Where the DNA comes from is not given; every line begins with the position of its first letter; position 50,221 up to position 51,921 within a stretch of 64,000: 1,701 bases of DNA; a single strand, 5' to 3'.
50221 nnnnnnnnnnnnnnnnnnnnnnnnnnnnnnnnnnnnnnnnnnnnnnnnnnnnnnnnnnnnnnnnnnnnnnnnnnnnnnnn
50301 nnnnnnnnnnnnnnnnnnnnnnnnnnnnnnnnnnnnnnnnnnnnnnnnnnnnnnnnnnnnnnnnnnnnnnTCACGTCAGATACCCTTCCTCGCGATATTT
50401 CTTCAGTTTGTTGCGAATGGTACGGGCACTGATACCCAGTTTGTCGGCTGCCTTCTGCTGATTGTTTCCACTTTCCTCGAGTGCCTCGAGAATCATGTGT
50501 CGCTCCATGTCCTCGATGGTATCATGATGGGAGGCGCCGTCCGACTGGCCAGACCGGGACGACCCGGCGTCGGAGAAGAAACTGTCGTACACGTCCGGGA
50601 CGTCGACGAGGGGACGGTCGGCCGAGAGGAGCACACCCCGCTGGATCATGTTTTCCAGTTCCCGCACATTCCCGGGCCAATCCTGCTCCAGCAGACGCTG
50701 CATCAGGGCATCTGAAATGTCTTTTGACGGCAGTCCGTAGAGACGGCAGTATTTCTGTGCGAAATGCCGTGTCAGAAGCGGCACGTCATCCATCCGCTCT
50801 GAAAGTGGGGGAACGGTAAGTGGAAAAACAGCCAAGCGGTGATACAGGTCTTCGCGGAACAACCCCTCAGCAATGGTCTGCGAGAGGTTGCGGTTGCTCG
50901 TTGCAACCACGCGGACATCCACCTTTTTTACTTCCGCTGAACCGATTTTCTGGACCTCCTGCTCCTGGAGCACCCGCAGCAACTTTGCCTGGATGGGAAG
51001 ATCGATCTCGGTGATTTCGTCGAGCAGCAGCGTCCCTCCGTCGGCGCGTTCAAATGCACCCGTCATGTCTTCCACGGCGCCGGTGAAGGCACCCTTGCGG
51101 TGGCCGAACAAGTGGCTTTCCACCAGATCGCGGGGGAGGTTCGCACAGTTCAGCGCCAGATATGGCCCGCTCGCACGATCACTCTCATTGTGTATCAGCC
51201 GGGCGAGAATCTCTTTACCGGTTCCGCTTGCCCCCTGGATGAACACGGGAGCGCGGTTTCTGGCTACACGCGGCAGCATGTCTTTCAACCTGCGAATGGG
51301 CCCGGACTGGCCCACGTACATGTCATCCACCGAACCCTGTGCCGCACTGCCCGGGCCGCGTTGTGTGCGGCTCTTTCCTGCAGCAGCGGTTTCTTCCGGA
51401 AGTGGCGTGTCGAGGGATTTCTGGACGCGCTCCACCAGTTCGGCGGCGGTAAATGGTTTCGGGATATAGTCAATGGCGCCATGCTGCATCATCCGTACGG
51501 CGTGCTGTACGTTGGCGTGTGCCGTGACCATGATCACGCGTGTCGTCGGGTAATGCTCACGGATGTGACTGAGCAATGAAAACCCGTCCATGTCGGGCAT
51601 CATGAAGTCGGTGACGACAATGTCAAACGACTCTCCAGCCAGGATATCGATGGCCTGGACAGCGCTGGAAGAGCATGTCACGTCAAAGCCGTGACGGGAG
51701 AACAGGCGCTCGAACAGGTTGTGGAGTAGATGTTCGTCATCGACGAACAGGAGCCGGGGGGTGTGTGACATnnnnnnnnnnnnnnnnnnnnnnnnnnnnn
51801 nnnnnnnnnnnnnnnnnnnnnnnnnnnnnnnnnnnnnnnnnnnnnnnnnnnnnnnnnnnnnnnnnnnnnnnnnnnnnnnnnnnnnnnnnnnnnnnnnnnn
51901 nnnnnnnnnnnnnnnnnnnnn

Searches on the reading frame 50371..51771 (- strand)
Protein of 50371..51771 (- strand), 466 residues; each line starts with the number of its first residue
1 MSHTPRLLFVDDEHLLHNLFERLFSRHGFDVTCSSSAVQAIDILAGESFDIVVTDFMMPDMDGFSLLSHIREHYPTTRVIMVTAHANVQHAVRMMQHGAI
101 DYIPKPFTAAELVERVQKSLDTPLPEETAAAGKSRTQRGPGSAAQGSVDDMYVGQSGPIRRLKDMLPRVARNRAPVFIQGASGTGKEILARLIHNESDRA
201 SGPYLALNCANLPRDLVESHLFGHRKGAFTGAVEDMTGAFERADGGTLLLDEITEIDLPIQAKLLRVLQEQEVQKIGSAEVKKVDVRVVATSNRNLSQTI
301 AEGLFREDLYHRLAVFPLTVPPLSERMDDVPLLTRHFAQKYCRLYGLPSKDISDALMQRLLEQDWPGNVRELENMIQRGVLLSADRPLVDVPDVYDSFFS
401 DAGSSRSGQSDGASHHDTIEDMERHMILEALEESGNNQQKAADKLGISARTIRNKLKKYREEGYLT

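Call 7: search_protein_families(library=pfam, proteins=[window:50371-51771:-])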
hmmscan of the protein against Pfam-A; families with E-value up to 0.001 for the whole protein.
window:50371-51771:- (466 aa): 14 families
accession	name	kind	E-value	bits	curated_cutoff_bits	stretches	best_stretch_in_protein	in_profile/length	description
PF00158.32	Sigma54_activat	-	1e-63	214.4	20.2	1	153-318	2-167/168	Sigma-54 interaction domain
PF00072.30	Response_reg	-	4.6e-30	104.5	30.2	1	8-117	2-111/111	Response regulator receiver domain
PF14532.12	Sigma54_activ_2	-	8.4e-25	88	25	1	153-323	1-138/138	Sigma-54 interaction domain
PF25601.1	AAA_lid_14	-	6e-20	71.3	27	1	325-404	2-80/87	AAA+ ATPase lid domain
PF02954.25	HTH_8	-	4.3e-16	58.8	22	1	418-459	1-42/42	Bacterial regulatory protein, Fis family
PF07728.20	AAA_5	-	1.3e-08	35.4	22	1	175-295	1-124/139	AAA domain (dynein-related subfamily)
PF18024.7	HTH_50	-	2.1e-06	27.8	27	1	414-459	3-47/50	Helix-turn-helix domain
PF13384.12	HTH_23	-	2.7e-06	27.5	24.6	1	422-463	5-45/50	Homeodomain-like domain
PF13191.12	AAA_16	-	0.00013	23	32.6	0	153-214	3-66/167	AAA ATPase domain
PF13518.12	HTH_28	-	0.0003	21.3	25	1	426-463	5-40/52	Helix-turn-helix domain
PF07724.20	AAA_2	-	0.00049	20.6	27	1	176-301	6-132/166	AAA domain (Cdc48 subfamily)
PF13551.12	HTH_29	-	0.00083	19.8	28.1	0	424-463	1-40/64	Winged helix-turn helix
PF00004.35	AAA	-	0.00091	20.1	21.2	0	178-314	3-127/131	ATPase family associated with various cellular activities (AAA)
PF13412.12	HTH_24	-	0.00095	19.1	21.9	0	426-465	7-47/48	Winged helix-turn-helix DNA-binding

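Call 9: search_protein_families(library=ncbifam, proteins=[window:50371-51771:-], max_evalue=0.01)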
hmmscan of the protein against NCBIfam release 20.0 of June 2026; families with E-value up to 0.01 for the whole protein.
window:50371-51771:- (466 aa): 128 families (the best 25 are shown)
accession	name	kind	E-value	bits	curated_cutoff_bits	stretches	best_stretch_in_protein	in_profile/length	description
NF008469.0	PRK11361.1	equivalog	2e-116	389.4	714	1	2-460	2-455/461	acetoacetate metabolism transcriptional regulator AtoC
TIGR01818.1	ntrC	equivalog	6.3e-116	387.9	558.6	1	8-458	2-462/463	nitrogen regulation protein NR(I)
NF050807.1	TransRegFlbDCaul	equivalog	7.3e-106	354.7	750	1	160-464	128-443/454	sigma-54-dependent transcriptional regulator FlbD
NF041946.1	LuxO_transreg_Vib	equivalog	1.1e-97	327.8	800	1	10-461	2-462/463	quorum-sensing sigma-54 dependent transcriptional regulator LuxO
TIGR01817.1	nifA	equivalog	6.8e-97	325.4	528.85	2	125-387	171-432/534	nif-specific transcriptional activator NifA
NF008176.1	PRK10923.1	equivalog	1.1e-96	324.3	620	1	8-389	7-377/469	nitrogen regulation protein NR(I)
NF051870.1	NAssimRespRegNtrX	equivalog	3.6e-96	322.8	600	1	7-458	4-449/452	nitrogen assimilation response regulator NtrX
NF003451.0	PRK05022.1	equivalog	4.7e-96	322.5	476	1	145-452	185-501/512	nitric oxide reductase transcriptional regulator NorR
TIGR02915.1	PEP_resp_reg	equivalog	1e-94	317.9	502.6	1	7-459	1-442/445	PEP-CTERM-box response regulator transcription factor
NF007689.0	PRK10365.1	equivalog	3e-93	313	760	1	7-457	8-440/441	sigma-54-dependent response regulator transcription factor ZraR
NF011695.0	PRK15115.1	equivalog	8.9e-90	301.6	763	1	4-384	6-369/445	two-component system response regulator GlrR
NF041552.1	TF_PrdR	equivalog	3.4e-89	299.7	795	1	151-459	268-576/577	sigma-54 dependent transcriptional regulator PrdR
NF049963.1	RespRegFlgRCampy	domain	5.6e-88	295.6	750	1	27-460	24-428/429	fla regulon two-component system response regulator FlgR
NF038308.1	RNA_repair_RtcR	equivalog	5.4e-85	286.2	650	1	87-462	122-519/530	RNA repair transcriptional activator RtcR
NF041906.1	V4R_TF_MobR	exception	3.3e-84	283.3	999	1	153-459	235-544/544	phenol degradation transcriptional regulator MobR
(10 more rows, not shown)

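Call 73: find_homologous_proteins(query=window:50371-51771:-, max_evalue=1e-60)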
Query window:50371-51771:- (466 aa): 7610 proteins with E <= 1e-60 among 8000 candidates; the best 120 are listed.
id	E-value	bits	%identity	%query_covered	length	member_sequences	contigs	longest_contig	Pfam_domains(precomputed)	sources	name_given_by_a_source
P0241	0.0e+0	1043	100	100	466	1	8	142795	PF00158.33,PF13384.13,PF25601.2,PF02954.26,PF18024.8,PF14532.13,PF07728.21,PF00072.31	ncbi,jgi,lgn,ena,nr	ncbi:MAG: sigma-54-dependent Fis family transcriptional regulator [Bacteroidetes bacterium CG12_big_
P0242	1.4e-269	912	88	100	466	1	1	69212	PF00158.33,PF13384.13,PF25601.2,PF02954.26,PF18024.8,PF14532.13,PF07728.21,PF00072.31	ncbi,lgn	-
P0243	7.1e-266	900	86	100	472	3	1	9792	PF00158.33,PF13384.13,PF25601.2,PF02954.26,PF18024.8,PF14532.13,PF07728.21,PF00072.31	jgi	-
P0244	6.3e-261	884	85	100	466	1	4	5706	PF00158.33,PF13384.13,PF07724.21,PF25601.2,PF02954.26,PF18024.8,PF14532.13,PF07728.21,PF00072.31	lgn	-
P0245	1.1e-237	807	77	100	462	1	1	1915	PF00158.33,PF13384.13,PF25601.2,PF02954.26,PF18024.8,PF14532.13,PF07728.21,PF00072.31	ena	-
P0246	2.8e-236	803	77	100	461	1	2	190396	PF00158.33,PF13384.13,PF25601.2,PF02954.26,PF18024.8,PF14532.13,PF07728.21,PF00072.31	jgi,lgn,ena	-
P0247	1.5e-234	797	76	100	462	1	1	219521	PF00158.33,PF13384.13,PF25601.2,PF02954.26,PF14532.13,PF07728.21,PF00072.31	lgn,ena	-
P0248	3.4e-230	783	75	100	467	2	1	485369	PF00158.33,PF13384.13,PF25601.2,PF02954.26,PF18024.8,PF14532.13,PF07728.21,PF00072.31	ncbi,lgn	ncbi:MAG: sigma-54 dependent transcriptional regulator [Rhodothermales bacterium]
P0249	2.7e-229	780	74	100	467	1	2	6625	PF00158.33,PF13384.13,PF25601.2,PF02954.26,PF18024.8,PF14532.13,PF07728.21,PF00072.31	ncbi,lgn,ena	-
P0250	7.0e-229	778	74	100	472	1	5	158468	PF00158.33,PF13384.13,PF25601.2,PF02954.26,PF13518.13,PF18024.8,PF14532.13,PF07728.21,PF00072.31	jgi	jgi:DNA-binding NtrC family response regulator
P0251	1.0e-215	735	71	100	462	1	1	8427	PF00158.33,PF13384.13,PF07724.21,PF25601.2,PF02954.26,PF13518.13,PF18024.8,PF14532.13,PF07728.21,PF00072.31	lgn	-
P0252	8.4e-215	732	71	100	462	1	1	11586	PF00158.33,PF13384.13,PF07724.21,PF25601.2,PF02954.26,PF13518.13,PF18024.8,PF14532.13,PF07728.21,PF00072.31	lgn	-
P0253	1.2e-214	731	70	100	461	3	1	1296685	PF00158.33,PF25601.2,PF02954.26,PF14532.13,PF07728.21,PF00072.31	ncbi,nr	ncbi:MAG: sigma-54-dependent Fis family transcriptional regulator [Rhodothermaceae bacterium]|nr:MAG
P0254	7.5e-214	729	70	100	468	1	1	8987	PF00158.33,PF13384.13,PF25601.2,PF02954.26,PF14532.13,PF07728.21,PF00072.31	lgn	-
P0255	9.2e-214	728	71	100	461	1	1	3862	PF13412.13,PF00158.33,PF13384.13,PF07724.21,PF25601.2,PF02954.26,PF13518.13,PF18024.8,PF14532.13,PF07728.21,PF00072.31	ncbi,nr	ncbi:MAG: sigma-54-dependent Fis family transcriptional regulator [Rhodothermales bacterium]|nr:sigm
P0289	1.0e-205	702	67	100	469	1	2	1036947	PF00158.33,PF13384.13,PF07724.21,PF13551.13,PF25601.2,PF02954.26,PF13518.13,PF18024.8,PF14532.13,PF07728.21,PF00072.31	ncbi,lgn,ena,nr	ncbi:MAG: sigma-54-dependent Fis family transcriptional regulator [Rhodothermales bacterium]|nr:sigm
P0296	1.0e-204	699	67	100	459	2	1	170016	PF00158.33,PF25601.2,PF02954.26,PF14532.13,PF07728.21,PF00072.31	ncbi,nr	ncbi:MAG: sigma-54-dependent Fis family transcriptional regulator [Rhodothermaceae bacterium]|nr:MAG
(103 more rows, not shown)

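Call 74: find_encoding_contigs(protein=P0296, flank=10000, max_places=1)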
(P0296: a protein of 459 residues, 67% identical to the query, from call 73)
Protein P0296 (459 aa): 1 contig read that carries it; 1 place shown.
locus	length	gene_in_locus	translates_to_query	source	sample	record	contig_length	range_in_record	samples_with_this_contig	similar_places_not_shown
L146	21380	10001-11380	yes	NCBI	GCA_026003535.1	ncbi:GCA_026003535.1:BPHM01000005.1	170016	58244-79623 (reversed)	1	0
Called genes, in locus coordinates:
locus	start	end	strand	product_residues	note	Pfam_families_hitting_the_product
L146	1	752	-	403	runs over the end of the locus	-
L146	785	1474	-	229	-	-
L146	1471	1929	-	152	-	PF02050:FliJ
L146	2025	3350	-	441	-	PF02874:ATP-synt_ab_N, PF00006:ATP-synt_ab, PF18269:T3SS_ATPase_C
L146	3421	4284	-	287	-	-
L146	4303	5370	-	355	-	PF14842:FliG_N, PF14841:FliG_M, PF14842:FliG_N (weak), PF01706:FliG_C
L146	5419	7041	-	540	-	PF01514:YscJ_FliF, PF08345:YscJ_FliF_C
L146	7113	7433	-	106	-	PF02049:FliE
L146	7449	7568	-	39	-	-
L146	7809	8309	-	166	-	PF06429:Flg_bbr_C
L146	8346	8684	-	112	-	-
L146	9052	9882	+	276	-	PF00512:HisKA (weak), PF02518:HATPase_c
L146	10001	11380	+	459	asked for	PF00072:Response_reg, PF00158:Sigma54_activat, PF14532:Sigma54_activ_2, PF07728:AAA_5, PF25601:AAA_lid_14, PF02954:HTH_8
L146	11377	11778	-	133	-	-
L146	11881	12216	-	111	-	PF05400:FliT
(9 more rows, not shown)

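Call 78: find_encoding_contigs(protein=P0289, flank=10000, max_places=1)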
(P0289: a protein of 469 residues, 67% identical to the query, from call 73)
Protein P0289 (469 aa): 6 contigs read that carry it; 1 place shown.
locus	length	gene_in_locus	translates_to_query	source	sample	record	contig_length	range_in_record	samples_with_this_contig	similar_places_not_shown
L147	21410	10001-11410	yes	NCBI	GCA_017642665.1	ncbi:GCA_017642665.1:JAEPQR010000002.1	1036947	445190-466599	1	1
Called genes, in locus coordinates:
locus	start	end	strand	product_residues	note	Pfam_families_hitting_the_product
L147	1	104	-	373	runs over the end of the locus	PF02120:Flg_hook (weak)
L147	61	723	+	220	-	-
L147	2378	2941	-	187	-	-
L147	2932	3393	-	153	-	PF02050:FliJ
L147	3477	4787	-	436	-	PF00006:ATP-synt_ab, PF18269:T3SS_ATPase_C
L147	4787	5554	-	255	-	-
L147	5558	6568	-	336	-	PF14842:FliG_N, PF14841:FliG_M, PF14842:FliG_N (weak), PF01706:FliG_C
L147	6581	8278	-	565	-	PF01514:YscJ_FliF, PF08345:YscJ_FliF_C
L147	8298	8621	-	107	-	PF02049:FliE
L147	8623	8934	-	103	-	-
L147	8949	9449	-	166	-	PF00460:Flg_bb_rod (weak), PF06429:Flg_bbr_C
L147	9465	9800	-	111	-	PF00460:Flg_bb_rod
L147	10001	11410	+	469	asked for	PF00072:Response_reg, PF00158:Sigma54_activat, PF14532:Sigma54_activ_2, PF07724:AAA_2 (weak), PF07728:AAA_5, PF25601:AAA_lid_14, PF02954:HTH_8, PF13384:HTH_23, +3 more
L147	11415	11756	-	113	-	-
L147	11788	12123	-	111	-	PF05400:FliT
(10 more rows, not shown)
